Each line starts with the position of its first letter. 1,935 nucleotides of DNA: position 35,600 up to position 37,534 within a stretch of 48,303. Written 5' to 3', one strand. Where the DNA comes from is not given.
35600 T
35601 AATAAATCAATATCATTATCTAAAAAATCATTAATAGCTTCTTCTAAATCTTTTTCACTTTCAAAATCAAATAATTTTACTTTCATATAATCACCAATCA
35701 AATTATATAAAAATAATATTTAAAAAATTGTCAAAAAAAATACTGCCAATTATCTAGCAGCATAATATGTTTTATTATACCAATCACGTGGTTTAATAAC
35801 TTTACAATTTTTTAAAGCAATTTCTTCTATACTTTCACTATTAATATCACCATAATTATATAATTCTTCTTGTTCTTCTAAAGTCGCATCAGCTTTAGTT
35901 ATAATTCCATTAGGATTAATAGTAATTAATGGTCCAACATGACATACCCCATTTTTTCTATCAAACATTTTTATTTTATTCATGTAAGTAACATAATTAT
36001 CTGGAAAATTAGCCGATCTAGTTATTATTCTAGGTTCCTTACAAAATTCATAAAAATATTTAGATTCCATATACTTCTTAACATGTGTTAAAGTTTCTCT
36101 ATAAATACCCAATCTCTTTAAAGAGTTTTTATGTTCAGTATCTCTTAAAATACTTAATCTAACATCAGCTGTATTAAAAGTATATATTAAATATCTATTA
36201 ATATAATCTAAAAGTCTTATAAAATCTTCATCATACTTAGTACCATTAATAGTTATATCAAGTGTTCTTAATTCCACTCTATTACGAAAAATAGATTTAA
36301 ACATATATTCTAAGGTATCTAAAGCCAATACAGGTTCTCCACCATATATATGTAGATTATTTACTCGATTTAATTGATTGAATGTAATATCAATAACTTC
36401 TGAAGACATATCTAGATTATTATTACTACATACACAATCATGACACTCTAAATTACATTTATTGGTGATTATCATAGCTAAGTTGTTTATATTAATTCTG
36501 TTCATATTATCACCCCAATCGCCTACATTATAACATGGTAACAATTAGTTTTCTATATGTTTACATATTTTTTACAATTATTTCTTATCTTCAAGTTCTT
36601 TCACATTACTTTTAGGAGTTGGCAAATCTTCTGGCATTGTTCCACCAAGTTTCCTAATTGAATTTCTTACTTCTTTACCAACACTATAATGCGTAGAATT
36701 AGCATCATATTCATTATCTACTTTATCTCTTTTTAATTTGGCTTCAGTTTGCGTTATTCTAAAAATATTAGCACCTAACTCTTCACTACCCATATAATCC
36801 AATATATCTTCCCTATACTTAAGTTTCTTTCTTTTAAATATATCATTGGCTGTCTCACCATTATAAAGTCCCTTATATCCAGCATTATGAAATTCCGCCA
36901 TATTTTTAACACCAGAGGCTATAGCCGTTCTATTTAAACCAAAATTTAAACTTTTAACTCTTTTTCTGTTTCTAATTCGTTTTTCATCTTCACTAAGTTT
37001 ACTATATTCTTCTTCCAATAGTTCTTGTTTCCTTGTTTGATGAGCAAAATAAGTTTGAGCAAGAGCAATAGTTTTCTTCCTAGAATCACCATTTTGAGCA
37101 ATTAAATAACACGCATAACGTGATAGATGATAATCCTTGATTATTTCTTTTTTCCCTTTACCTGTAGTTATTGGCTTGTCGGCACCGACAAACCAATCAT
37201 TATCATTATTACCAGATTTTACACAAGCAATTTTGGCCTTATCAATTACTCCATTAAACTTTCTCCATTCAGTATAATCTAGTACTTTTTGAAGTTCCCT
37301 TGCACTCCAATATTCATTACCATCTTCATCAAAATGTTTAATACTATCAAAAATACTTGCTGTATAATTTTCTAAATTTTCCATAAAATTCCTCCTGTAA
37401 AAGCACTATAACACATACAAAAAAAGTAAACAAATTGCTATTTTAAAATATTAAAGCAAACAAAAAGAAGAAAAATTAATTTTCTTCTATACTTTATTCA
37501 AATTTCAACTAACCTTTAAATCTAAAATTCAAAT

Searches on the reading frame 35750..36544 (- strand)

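Call 6: search_protein_families(library=pfam, proteins=[window:35750-36544:-], max_evalue=1)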
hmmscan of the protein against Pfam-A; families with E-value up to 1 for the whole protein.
window:35750-36544:- (264 aa): 2 families
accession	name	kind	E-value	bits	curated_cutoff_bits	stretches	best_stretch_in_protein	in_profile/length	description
PF04055.27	Radical_SAM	-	3.6e-06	27.7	29.5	1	24-142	1-126/166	Radical SAM superfamily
PF13353.11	Fer4_12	-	0.00092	20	22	1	27-106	12-96/137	4Fe-4S single cluster domain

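Call 10: search_protein_families(library=ncbifam, proteins=[window:35750-36544:-], max_evalue=1)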
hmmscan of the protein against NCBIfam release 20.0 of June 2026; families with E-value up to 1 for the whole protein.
window:35750-36544:- (264 aa): 25 families
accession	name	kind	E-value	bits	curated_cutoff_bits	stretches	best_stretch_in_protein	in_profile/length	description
NF047865.1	rSAM_PapB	equivalog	2.1e-09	37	340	1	19-162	2-153/330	PapB family radical SAM/SPASM ranthipeptide maturase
NF050038.1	rSAM_RiPP_GggB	equivalog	2.3e-08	33.4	650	1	19-144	41-176/398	streptosactin maturase GggB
TIGR03977.1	rSAM_pair_HxsC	equivalog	4.8e-08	32.2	267.9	1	19-162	24-166/292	His-Xaa-Ser system radical SAM maturase HxsC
TIGR03978.1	rSAM_paired_1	equivalog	2.5e-06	26.5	370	1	17-99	79-172/466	His-Xaa-Ser system radical SAM maturase HxsB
NF001199.0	PRK00164.2-1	equivalog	4.6e-06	26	231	1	15-105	8-100/308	GTP 3',8-cyclase MoaA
TIGR02666.1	moaA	equivalog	4.6e-06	25.8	284.05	1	12-108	3-107/336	GTP 3',8-cyclase MoaA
TIGR04068.1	rSAM_ocin_clost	equivalog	1e-05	24.6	500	1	18-112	82-190/462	Cys-rich peptide radical SAM maturase CcpM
TIGR04250.1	SCM_rSAM_ScmE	equivalog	1.3e-05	24.3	400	1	24-112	7-97/358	SynChlorMet cassette radical SAM/SPASM protein ScmE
TIGR02668.1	moaA_archaeal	equivalog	2.1e-05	23.6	325.25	1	18-103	8-96/303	GTP 3',8-cyclase MoaA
NF033640.1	N_Twi_rSAM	subfamily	3.7e-05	23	170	1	48-131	160-238/398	twitch domain-containing radical SAM protein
TIGR04478.1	rSAM_YfkAB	equivalog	6.2e-05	22.4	250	1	14-100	19-109/363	radical SAM/CxCxxxxC motif protein YfkAB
NF045646.2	rSAM_Se_TrsS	equivalog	0.00026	19.7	490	1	25-102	91-171/441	radical SAM (seleno)protein TrsS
TIGR04280.1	geopep_mat_rSAM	hypoth_equivalog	0.00031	19.8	400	1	15-101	78-177/428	geopeptide radical SAM maturase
NF050035.1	rSAM_WgK_link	exception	0.00036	19.6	650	1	24-82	13-78/367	radical SAM/SPASM peptide maturase WgkB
TIGR04317.1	W_rSAM_matur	equivalog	0.00047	19.4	380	1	20-146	4-134/349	tungsten cofactor oxidoreductase radical SAM maturase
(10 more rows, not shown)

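Call 92: search_protein_families(library=padloc, proteins=[window:35750-36544:-], max_evalue=0.01)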
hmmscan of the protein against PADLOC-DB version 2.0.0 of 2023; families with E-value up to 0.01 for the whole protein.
window:35750-36544:- (264 aa): 1 family
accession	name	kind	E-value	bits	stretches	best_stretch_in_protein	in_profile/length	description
PDLC02903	pVip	-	8.1e-07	26.8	1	24-112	4-89/257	Viperins not associated with kinases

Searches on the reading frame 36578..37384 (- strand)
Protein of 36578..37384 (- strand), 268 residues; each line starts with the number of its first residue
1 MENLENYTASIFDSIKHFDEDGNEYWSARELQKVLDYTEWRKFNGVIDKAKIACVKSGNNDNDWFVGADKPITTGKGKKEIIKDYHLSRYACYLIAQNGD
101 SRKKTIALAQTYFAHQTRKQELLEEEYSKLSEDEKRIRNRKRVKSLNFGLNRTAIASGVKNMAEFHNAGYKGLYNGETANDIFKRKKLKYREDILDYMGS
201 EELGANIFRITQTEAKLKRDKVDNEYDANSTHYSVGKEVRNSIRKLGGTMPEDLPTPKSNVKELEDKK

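Call 6: search_protein_families(library=pfam, proteins=[window:36578-37384:-], max_evalue=1)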
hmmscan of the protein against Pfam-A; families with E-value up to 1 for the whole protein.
window:36578-37384:- (268 aa): 3 families
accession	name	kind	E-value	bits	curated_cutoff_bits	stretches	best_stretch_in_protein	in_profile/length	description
PF02498.22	Bro-N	-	8.3e-10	39.6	25.6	1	15-109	2-88/96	BRO family, N-terminal domain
PF13405.12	EF-hand_6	-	0.033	14.4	25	1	16-36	7-27/30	EF-hand domain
PF04992.19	RNA_pol_Rpb1_6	-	0.11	12.7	23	1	101-140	36-76/189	RNA polymerase Rpb1, domain 6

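Call 9: search_protein_families(library=phrogs, proteins=[window:36578-37384:-], max_evalue=1)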
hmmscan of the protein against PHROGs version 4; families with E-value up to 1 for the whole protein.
window:36578-37384:- (268 aa): 4 families
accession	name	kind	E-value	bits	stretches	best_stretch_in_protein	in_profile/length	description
phrog_8036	-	unknown function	1.4e-84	284.8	1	5-266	19-273/290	-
phrog_130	-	transcription regulation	0.0073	16.4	1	14-58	168-205/480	anti-repressor Ant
phrog_25353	-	unknown function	0.19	13.2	1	103-143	30-70/74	-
phrog_35928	-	tail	0.24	12.1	1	63-132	26-89/172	pilot protein for DNA ejection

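Call 10: search_protein_families(library=ncbifam, proteins=[window:36578-37384:-], max_evalue=1)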
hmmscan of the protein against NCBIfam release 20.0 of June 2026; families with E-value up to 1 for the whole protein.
window:36578-37384:- (268 aa): 2 families
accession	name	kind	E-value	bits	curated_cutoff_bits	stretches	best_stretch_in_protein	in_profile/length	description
NF008573.0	PRK11525.1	equivalog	2.3e-101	339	242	1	4-267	5-272/288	DNA damage-inducible protein D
NF038142.1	exosort_XrtW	exception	0.22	9.8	425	1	100-160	363-421/494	exosortase W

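Call 92: search_protein_families(library=padloc, proteins=[window:36578-37384:-], max_evalue=0.01)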
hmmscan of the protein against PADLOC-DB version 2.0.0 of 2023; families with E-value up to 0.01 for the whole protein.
window:36578-37384:- (268 aa): 5 families
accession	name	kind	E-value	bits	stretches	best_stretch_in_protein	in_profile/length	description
PDLC04919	PDC-S13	-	1.2e-98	327.8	1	2-267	2-265/281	-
PDLC03083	Specificity_I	-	5.2e-73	244.3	1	8-266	2-264/717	Type I specificity subunit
PDLC04918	PDC-S13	-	5.3e-52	175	2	158-267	92-201/214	-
PDLC04871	PDC-S05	-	2.3e-28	97.3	1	9-128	11-130/468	-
PDLC04920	PDC-S13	-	6.8e-08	30.2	1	122-249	127-258/286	-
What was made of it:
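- On Polymorphic toxin / Rhs-CDI orphan C-terminal modules: There are no toxin or immunity domain hits (calls 6, 9, 10, 92) and no small ORF pairs.
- Tried and rejected: Pfam, PHROGs, NCBIfam and PADLOC scans of A and B gave nothing beyond coiled-coil noise for B (calls 6, 9, 10, 92).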
